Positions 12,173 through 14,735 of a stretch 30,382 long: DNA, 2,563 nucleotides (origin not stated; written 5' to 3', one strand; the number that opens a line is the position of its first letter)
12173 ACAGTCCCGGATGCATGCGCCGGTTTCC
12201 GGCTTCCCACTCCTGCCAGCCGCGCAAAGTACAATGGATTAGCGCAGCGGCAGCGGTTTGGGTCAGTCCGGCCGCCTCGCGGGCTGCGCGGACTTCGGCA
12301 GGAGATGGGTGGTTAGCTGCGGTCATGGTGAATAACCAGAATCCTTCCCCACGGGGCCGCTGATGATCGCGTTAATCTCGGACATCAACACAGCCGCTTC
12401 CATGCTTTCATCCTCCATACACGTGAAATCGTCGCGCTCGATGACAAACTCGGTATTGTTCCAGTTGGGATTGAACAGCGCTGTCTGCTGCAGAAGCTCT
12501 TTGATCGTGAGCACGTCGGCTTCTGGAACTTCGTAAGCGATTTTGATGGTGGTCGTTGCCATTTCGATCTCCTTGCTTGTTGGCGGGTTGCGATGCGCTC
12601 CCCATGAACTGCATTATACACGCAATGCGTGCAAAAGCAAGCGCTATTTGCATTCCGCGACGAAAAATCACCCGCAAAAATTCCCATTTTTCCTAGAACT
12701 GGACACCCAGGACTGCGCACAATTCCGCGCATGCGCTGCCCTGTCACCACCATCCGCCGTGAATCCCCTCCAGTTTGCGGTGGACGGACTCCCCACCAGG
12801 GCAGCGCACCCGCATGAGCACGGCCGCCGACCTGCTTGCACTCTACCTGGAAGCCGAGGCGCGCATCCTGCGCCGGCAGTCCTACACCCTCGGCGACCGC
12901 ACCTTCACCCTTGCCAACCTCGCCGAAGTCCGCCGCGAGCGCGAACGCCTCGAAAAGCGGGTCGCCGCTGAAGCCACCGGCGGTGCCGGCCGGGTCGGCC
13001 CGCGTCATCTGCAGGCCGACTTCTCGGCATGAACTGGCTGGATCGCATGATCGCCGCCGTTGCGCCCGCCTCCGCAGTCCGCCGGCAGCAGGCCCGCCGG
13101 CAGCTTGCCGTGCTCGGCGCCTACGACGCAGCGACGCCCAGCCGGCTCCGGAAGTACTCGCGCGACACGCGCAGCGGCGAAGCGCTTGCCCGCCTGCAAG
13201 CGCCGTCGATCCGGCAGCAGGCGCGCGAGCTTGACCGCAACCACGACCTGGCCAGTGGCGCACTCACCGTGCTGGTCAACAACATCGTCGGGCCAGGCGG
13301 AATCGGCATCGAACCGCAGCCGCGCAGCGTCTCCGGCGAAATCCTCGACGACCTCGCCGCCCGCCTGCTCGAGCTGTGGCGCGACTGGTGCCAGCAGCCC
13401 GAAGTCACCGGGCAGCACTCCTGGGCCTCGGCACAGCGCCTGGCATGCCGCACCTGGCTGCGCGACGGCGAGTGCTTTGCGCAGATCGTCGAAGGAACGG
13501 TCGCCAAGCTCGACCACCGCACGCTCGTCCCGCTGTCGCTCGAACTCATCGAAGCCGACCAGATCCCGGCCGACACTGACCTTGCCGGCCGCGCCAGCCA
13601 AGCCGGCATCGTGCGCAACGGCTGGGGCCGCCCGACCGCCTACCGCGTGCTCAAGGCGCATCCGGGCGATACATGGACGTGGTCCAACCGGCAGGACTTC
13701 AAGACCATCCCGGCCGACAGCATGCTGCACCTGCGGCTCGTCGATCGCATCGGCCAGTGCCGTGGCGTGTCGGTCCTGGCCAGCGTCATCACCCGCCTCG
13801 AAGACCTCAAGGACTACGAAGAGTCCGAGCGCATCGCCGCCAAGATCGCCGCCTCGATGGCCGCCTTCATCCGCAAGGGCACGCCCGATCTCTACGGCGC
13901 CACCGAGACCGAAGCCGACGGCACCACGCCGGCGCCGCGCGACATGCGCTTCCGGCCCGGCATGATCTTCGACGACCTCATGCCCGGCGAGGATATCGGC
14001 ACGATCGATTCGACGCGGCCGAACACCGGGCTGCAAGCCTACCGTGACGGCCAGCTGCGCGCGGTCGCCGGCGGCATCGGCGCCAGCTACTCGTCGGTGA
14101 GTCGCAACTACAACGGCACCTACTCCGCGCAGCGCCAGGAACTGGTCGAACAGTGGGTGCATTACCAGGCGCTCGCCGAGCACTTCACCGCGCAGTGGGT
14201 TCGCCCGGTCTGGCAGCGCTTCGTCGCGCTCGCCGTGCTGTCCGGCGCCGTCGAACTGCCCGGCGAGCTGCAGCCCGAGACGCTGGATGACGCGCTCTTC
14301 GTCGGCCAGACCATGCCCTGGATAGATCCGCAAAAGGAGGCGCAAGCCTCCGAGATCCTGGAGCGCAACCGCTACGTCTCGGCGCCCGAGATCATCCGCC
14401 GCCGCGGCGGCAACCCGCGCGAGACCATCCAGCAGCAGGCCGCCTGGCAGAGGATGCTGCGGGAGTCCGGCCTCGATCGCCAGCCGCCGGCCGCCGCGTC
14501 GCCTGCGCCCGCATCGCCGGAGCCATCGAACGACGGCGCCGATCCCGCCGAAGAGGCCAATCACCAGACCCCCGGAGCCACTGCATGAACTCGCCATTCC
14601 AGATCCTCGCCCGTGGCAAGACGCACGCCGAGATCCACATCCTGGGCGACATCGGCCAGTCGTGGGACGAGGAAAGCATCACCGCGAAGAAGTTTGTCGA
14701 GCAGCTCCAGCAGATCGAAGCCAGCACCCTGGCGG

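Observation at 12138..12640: Reverse-oriented, lower-GC, self-promoted two-gene cassette (79-aa acidic protein plus 62-aa HTH): an acr-aca-like anti-defence candidate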

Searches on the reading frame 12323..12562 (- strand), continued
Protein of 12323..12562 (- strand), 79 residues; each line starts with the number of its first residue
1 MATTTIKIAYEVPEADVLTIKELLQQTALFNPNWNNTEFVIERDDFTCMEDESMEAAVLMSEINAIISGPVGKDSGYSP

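Call 42: fold_search(model_id=the predicted structure, library=pdb)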
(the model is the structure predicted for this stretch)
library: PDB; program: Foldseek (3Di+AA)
matches with E <= 10: 547; with E <= 0.001: 0
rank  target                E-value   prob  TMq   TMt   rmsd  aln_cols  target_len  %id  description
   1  7ywa_A                6.1e-02  0.96  0.53  0.53   3.4        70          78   11  Structure of DinI in complex with RecA filament (released 2022-12-21)
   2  1ghh_MODEL_1_A        9.8e-02  0.91  0.49  0.49   3.4        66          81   18  SOLUTION STRUCTURE OF DINI (released 2001-01-10)
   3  7aqr_S                1.9e-01  0.30  0.34  0.31   9.2        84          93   10  Cryo-EM structure of Arabidopsis thaliana Complex-I (peripheral arm) (released 2021-12-08)
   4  9evs_1m               2.2e-01  0.13  0.30  0.22  14.5       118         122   14  Structure of the flowering plant mitoribosome with P-site tRNA (released 2025-09-03)
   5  8oin_Bs               2.4e-01  0.33  0.40  0.24  11.9        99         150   11  55S mammalian mitochondrial ribosome with mtRF1 and P-site tRNA (released 2023-06-14)
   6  7puo_F                2.7e-01  0.69  0.50  0.34   5.4       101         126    9  Structure of a fused 4-OT variant engineered for asymmetric Michael addition reactions (released 2022-01-26)
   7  6yxx_Ag               2.9e-01  0.20  0.32  0.18  11.3        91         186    9  State A of the Trypanosoma brucei mitoribosomal large subunit assembly intermediate (released 2020-10-14)
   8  7puo_C                3.3e-01  0.69  0.53  0.36   5.3       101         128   10  Structure of a fused 4-OT variant engineered for asymmetric Michael addition reactions (released 2022-01-26)
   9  8bhd_B                3.8e-01  0.15  0.29  0.15   8.3        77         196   12  N-terminal domain of Plasmodium berghei glutamyl-tRNA synthetase (Tbxo4 derivative crystal structure) (released 2023-01-25)
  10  7puo_A                4.1e-01  0.69  0.55  0.37   4.9       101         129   10  Structure of a fused 4-OT variant engineered for asymmetric Michael addition reactions (released 2022-01-26)
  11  7a23_Q                5.0e-01  0.20  0.35  0.31  10.4        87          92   16  Plant mitochondrial respiratory complex I (released 2020-10-28)
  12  6yj4_S                5.0e-01  0.16  0.33  0.31   9.1        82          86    7  Structure of Yarrowia lipolytica complex I at 2.7 A (released 2020-08-12)
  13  7pkt_F                5.0e-01  0.15  0.34  0.25  11.6        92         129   15  Large subunit of the Chlamydomonas reinhardtii mitoribosome (released 2022-06-15)
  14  6vvw_A                5.4e-01  0.21  0.39  0.29   5.5        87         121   10  W0 fused 4-OT wild type symmetric trimer (released 2020-04-15)
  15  9hcd_b                5.4e-01  0.20  0.38  0.24  11.5        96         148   11  Mouse mitoribosome large subunit assembly intermediate (with uL16m) bound to MRM3-dimer, DDX28 and the MALSU-L0R8F8-mt (released 2025-06-11)
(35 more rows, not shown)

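Call 46: fold_search(model_id=the predicted structure, library=viral)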
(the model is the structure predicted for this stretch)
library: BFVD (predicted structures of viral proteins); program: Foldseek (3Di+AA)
matches with E <= 10: 395; with E <= 0.001: 0
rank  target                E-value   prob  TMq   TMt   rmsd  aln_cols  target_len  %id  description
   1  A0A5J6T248            3.8e-02  0.98  0.50  0.12   3.9        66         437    8  Uncharacterized protein [Aeromonas phage vB_AhyS-A18P4]
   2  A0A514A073            6.1e-02  0.97  0.60  0.33   3.7        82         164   17  Uncharacterized protein [Aeromonas phage LAh_7]
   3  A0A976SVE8            9.2e-02  0.92  0.55  0.51   3.5        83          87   18  (no name in the UniProt tables at hand)
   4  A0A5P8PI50            9.9e-02  0.60  0.40  0.38   7.2        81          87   12  (no name in the UniProt tables at hand)
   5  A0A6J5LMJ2            1.2e-01  0.47  0.35  0.42   8.9        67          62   10  Uncharacterized protein [uncultured Caudovirales phage]
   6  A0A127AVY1            1.6e-01  0.23  0.34  0.08  20.5        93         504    6  Portal vertex protein of head [Bacillus phage SP-15]
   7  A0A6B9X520            2.2e-01  0.41  0.40  0.35   5.6        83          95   20  Uncharacterized protein [Escherichia phage kvi]
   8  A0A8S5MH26            2.2e-01  0.30  0.32  0.31  10.3        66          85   14  Uncharacterized protein [Podoviridae sp. ct1h53]
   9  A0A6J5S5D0            2.2e-01  0.16  0.33  0.06  21.2       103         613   10  Portal vertex protein [uncultured Caudovirales phage]
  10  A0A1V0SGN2            2.7e-01  0.25  0.37  0.30   8.3        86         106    9  Thioredoxin [Hokovirus HKV1]
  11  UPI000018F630         2.7e-01  0.13  0.29  0.06  20.1        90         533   12  (no name look-up for this kind of identifier)
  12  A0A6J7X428            3.8e-01  0.38  0.40  0.49   8.7        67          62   13  Uncharacterized protein [uncultured Caudovirales phage]
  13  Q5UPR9                3.8e-01  0.07  0.20  0.06  11.2        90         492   12  Putative BTB/POZ domain and WD-repeat protein R786 [Acanthamoeba polyphaga mimivirus]
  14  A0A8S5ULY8            4.1e-01  0.13  0.32  0.20  16.7        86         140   12  Capsid assembly protein [Myoviridae sp. ctCo31]
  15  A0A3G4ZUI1            4.1e-01  0.10  0.29  0.22  14.5       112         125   13  Thioredoxin domain-containing protein [Edafosvirus sp.]
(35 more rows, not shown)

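Call 69: search_dna_similar(query=window:12326-12562:-, collection=phages, mode=protein, max_evalue=0.01, max_rows=30)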
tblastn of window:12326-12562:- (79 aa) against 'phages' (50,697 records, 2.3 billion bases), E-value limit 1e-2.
Records with a match: 2; places in all: 2; records where one place covers at least 80% of the query: 2.
Best place of each record, by identity: <60% 2.
By first word of the organism name: Erwinia 2.
By host as written in the record: Erwinia persicina 2.
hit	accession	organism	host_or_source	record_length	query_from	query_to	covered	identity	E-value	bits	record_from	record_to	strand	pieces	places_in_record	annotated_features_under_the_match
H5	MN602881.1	Erwinia phage Midgardsormr38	Erwinia persicina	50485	4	69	84%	39.4%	1e-7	52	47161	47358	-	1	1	hypothetical protein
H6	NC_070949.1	Erwinia phage Midgardsormr38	Erwinia persicina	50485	4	69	84%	39.4%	1e-7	52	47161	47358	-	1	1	hypothetical protein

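Call 70: search_dna_similar(query=window:12326-12562:-, collection=plasmids, mode=protein, max_evalue=0.01, max_rows=30)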
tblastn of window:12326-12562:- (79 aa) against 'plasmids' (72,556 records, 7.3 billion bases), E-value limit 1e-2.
Records with a match: 4; places in all: 4; records where one place covers at least 80% of the query: 4.
Best place of each record, by identity: <60% 4.
By first word of the organism name: Serratia 4.
By predicted mobility (MOB-suite, as given by PLSDB): conjugative 3; mobilizable 1.
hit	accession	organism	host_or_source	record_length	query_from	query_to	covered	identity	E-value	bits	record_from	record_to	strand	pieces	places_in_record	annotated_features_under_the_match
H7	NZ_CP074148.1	Serratia sp. JSRIV001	river water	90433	3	67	82%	43.1%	3e-7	52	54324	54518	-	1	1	hypothetical protein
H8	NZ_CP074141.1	Serratia sp. JSRIV004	river water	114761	3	67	82%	43.1%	3e-7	52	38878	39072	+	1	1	hypothetical protein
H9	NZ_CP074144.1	Serratia sp. JSRIV002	river water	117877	3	67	82%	43.1%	3e-7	52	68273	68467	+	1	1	hypothetical protein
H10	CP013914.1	Serratia fonticola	Sesame,Mono isolate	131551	3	67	82%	41.5%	7e-6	49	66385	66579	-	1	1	hypothetical protein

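Call 71: get_annotated_region(hit=H5, flank=2500)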
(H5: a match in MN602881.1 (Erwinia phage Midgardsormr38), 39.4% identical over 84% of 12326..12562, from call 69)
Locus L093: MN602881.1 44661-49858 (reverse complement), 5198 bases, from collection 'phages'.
description: Erwinia phage Midgardsormr38, complete genome.
organism: Erwinia phage Midgardsormr38 (NCBI taxid 2663326)
taxonomy: Viruses; Duplodnaviria; Heunggongvirae; Uroviricota; Caudoviricetes; Midgardsormrvirus; Midgardsormrvirus midgardsormr38
host: Erwinia persicina; source: insect gut; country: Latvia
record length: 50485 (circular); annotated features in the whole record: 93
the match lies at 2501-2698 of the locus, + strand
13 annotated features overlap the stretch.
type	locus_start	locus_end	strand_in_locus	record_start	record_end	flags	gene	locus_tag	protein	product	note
CDS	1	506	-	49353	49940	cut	-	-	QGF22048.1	Rha family transcriptional regulator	ORF91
CDS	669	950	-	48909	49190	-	-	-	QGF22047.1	Rz1 lytic protein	ORF90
CDS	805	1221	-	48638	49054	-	-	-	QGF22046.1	Rz lytic protein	ORF89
CDS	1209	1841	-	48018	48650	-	-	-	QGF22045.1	endolysin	ORF88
CDS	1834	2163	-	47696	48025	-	-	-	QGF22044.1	holin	ORF87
CDS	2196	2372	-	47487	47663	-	-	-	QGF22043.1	hypothetical protein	ORF86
CDS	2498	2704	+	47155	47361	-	-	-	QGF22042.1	hypothetical protein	ORF85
CDS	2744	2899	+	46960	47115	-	-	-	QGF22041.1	hypothetical protein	ORF84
CDS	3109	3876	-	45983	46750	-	-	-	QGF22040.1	antitermination protein Q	ORF83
CDS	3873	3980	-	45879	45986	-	-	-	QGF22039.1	hypothetical protein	ORF82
CDS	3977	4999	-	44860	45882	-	-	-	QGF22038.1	phosphoadenosine phosphosulfate reductase family protein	ORF81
CDS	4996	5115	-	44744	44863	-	-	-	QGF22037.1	YlcG family protein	ORF80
CDS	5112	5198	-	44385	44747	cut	-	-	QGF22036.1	holliday junction resolvase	ORF79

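Call 72: get_annotated_region(hit=H8, flank=4000)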
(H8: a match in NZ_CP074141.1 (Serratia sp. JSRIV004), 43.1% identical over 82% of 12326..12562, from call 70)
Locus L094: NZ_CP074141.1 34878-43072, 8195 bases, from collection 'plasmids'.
description: Serratia sp. JSRIV004 plasmid pJSRIV004_1, complete sequence
organism: Serratia sp. JSRIV004 (NCBI taxid 2831895)
taxonomy: Bacteria; Pseudomonadota; Gammaproteobacteria; Enterobacterales; Yersiniaceae; Serratia; Serratia sp. JSRIV004
host: -; source: river water; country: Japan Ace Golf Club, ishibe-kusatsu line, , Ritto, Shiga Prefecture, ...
typing (MOB-suite, as given by PLSDB): conjugative; replicon rep_cluster_787; relaxase MOBF; mating-pair formation MPF_F
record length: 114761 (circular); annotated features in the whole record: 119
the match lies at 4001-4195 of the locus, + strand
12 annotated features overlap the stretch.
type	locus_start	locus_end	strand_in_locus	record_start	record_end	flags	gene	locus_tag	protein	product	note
CDS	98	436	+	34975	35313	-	-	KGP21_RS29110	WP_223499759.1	hypothetical protein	-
CDS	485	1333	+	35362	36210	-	-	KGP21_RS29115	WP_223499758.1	ParA family protein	-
CDS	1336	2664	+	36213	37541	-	-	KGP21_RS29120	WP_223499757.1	ParB/RepB/Spo0J family partition protein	GO:0007059 - chromosome segregation [Evidence IEA]; GO:0000910 - cytokinesis [Evidence IEA]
CDS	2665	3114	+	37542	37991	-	-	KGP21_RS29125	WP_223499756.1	hypothetical protein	-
CDS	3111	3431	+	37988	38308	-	-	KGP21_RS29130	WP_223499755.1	hypothetical protein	-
CDS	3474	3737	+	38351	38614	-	-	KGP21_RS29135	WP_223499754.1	hypothetical protein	-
CDS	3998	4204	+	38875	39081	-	-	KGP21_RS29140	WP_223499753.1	hypothetical protein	-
CDS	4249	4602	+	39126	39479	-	-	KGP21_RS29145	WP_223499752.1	DUF1870 family protein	-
CDS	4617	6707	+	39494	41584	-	-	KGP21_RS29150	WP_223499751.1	DEAD/DEAH box helicase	-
CDS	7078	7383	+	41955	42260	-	-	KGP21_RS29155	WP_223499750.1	hypothetical protein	-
CDS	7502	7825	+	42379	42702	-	-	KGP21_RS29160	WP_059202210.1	type II toxin-antitoxin system RelE/ParE family toxin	-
CDS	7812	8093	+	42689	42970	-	-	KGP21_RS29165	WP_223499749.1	helix-turn-helix transcriptional regulator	-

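Call 122: predict_structure(alignment_id=A6)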
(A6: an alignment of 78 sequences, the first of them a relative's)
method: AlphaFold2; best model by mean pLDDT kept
length: 69 residues; sequences in the alignment: 78
mean_pLDDT: 95.3   pTM: 0.83
mean pLDDT of the five models: 95.3, 95.0, 91.3, 90.6, 88.4
residues with pLDDT >= 90: 64; 70-90: 4; 50-70: 1; < 50: 0
segments of 3 or more residues with pLDDT < 50: none
pLDDT, mean of each block of 10 residues (from residue 1): 97 97 94 93 97 97 92
secondary structure, 60 per line:
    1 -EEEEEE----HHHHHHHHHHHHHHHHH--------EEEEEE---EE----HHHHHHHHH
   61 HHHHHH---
elements in order: E2-7 H12-28 E37-42 H52-66

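Call 125: fold_search(model_id=the predicted structure, library=pdb)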
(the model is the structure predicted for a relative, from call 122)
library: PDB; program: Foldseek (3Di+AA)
matches with E <= 10: 450; with E <= 0.001: 0
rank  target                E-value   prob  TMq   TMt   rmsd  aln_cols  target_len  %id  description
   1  7ywa_A                6.0e-02  0.97  0.62  0.57   3.3        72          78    8  Structure of DinI in complex with RecA filament (released 2022-12-21)
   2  7m58_A                2.4e-01  0.60  0.54  0.30   5.6        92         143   11  Crystal structure of N1, a member of cis-3-chloroacrylic acid dehalogenase (cis-CaaD) family (released 2021-06-02)
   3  5zke_A                3.3e-01  0.38  0.45  0.22   6.0        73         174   10  Crystal Structure of N-terminal Domain of Plasmodium vivax p43 in space group P212121 (released 2019-04-24)
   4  5zke_B                4.4e-01  0.28  0.42  0.21   7.8        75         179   20  Crystal Structure of N-terminal Domain of Plasmodium vivax p43 in space group P212121 (released 2019-04-24)
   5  2flz_B                6.2e-01  0.23  0.44  0.25   6.4        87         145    6  The X-ray structure of cis-3-chloroacrylic acid dehalogenase (cis-CaaD) with a sulfate ion bound in the active site (released 2006-11-21)
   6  9nf1_A                6.2e-01  0.23  0.45  0.26   6.4        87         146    6  cis-CaaD E114D mutant (released 2025-04-02)
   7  9nf4_C                6.6e-01  0.38  0.54  0.29   5.7        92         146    6  Cg10062 E114N mutant apo (released 2025-04-02)
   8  2hrk_A                6.6e-01  0.21  0.39  0.19   7.0        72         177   14  Structural basis of yeast aminoacyl-tRNA synthetase complex formation revealed by crystal structures of two binary sub (released 2006-09-05)
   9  9hzi_C                6.6e-01  0.20  0.41  0.28   6.4        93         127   12  X-ray Crystallographic Structure of 4-OT (F11) in complex with 2-Hydroxycinnamaldehyde (released 2026-01-21)
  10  2flt                  7.1e-01  0.21  0.45  0.31   6.2        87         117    6  The X-ray structure of the cis-3-chloroacrylic acid dehalogenase cis-CaaD inactivated with (R)-Oxirane-2-carboxylate (released 2006-11-21)
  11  9ngd                  7.1e-01  0.21  0.45  0.30   6.0        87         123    6  cis-CaaD/Cg10062 chimera (released 2025-04-02)
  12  9ng7_A                7.6e-01  0.21  0.45  0.30   6.2        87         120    7  cis-CaaD H28A mutant (released 2025-04-02)
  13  7arc_S                7.6e-01  0.10  0.34  0.28   9.9        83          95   14  Cryo-EM structure of Polytomella Complex-I (peripheral arm) (released 2021-12-08)
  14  7ms9_A                8.1e-01  0.33  0.54  0.35   5.4        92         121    8  Crystal structure of E114D mutant of Cg10062 with a covalent intermediate of the hydration of acetylenecarboxylic acid (released 2022-02-02)
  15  1ghh_MODEL_1_A        8.7e-01  0.35  0.53  0.47   4.0        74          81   11  SOLUTION STRUCTURE OF DINI (released 2001-01-10)
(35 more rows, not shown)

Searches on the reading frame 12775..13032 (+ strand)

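Call 3: search_protein_families(library=pfam, proteins=[window:12775-13032:+], max_evalue=1)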
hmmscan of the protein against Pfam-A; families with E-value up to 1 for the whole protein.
window:12775-13032:+ (85 aa): 2 families
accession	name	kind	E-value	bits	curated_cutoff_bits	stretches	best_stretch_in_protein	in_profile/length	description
PF19645.4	DUF6148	-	0.0039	17.7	27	1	17-55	9-47/74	Family of unknown function (DUF6148)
PF17723.7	RHH_8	-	0.0073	16.8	25.4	1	19-64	40-85/119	Ribbon-Helix-Helix transcriptional regulator family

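Call 4: search_protein_families(library=phrogs, proteins=[window:12775-13032:+], max_evalue=1)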
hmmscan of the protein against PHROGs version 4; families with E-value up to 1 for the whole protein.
window:12775-13032:+ (85 aa): 4 families
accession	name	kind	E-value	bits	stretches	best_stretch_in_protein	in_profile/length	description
phrog_118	-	connector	7.5e-19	68.5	1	13-77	4-68/76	head-tail adaptor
phrog_35772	-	unknown function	7.2e-05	24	1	19-69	71-121/136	-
phrog_5774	-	connector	0.009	16.6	1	34-75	124-165/177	head-tail joining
phrog_22295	-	unknown function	0.12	13.3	1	23-45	41-63/79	-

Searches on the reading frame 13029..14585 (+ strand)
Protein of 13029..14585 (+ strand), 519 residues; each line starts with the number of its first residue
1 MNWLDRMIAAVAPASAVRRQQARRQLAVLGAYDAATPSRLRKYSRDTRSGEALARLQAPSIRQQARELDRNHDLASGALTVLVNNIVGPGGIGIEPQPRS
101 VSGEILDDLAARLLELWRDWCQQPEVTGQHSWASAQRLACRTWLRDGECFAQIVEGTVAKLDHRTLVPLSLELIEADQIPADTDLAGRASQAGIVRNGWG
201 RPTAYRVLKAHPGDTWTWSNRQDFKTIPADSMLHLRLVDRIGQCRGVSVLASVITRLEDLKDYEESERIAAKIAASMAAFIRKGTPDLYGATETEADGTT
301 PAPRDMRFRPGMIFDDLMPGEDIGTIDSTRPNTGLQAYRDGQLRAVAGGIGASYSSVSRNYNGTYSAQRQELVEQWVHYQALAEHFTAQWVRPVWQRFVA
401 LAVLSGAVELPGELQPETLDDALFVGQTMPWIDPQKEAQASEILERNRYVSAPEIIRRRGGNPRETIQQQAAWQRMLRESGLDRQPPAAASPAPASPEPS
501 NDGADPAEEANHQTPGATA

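Call 92: find_related_loci(query=window:13029-14585:+, collection=viral_contigs, flank=3500)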
Query window:13029-14585:+ (519 aa) in viral_contigs; peptide patterns used: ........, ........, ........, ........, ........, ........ (x = any residue, [..] = any of these).
201 stretches matched a pattern; 196 encode a relative of the query (tblastn E <= 1e-3); the best 80 are kept; 80 distinct loci.
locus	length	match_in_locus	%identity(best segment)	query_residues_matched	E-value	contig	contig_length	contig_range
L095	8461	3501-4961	69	1-493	0e+0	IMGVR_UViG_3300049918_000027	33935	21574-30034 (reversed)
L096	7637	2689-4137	63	4-498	0e+0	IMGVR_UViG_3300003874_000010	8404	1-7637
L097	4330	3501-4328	95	1-276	4e-174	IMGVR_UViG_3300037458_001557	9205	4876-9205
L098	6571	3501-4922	54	1-482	3e-163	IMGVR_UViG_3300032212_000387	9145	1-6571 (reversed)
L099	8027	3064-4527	54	1-503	2e-162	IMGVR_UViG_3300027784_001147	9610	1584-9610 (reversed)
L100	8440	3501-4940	53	1-482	8e-152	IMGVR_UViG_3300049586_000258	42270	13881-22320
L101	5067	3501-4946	53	2-482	7e-151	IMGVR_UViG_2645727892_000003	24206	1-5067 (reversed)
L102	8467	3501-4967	52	2-493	2e-148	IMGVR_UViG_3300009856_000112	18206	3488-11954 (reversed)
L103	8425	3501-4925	53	2-476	2e-147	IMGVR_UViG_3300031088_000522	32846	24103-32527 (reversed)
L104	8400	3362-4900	49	1-517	1e-146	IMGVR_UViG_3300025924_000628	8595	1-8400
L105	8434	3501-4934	48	2-483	1e-146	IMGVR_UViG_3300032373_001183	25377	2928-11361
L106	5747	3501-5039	49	1-517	1e-146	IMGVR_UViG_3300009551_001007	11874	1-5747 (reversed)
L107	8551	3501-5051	46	2-516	1e-146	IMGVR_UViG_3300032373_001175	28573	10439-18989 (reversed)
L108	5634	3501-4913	50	28-504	2e-146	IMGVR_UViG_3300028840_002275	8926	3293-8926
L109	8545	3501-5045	48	1-518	2e-146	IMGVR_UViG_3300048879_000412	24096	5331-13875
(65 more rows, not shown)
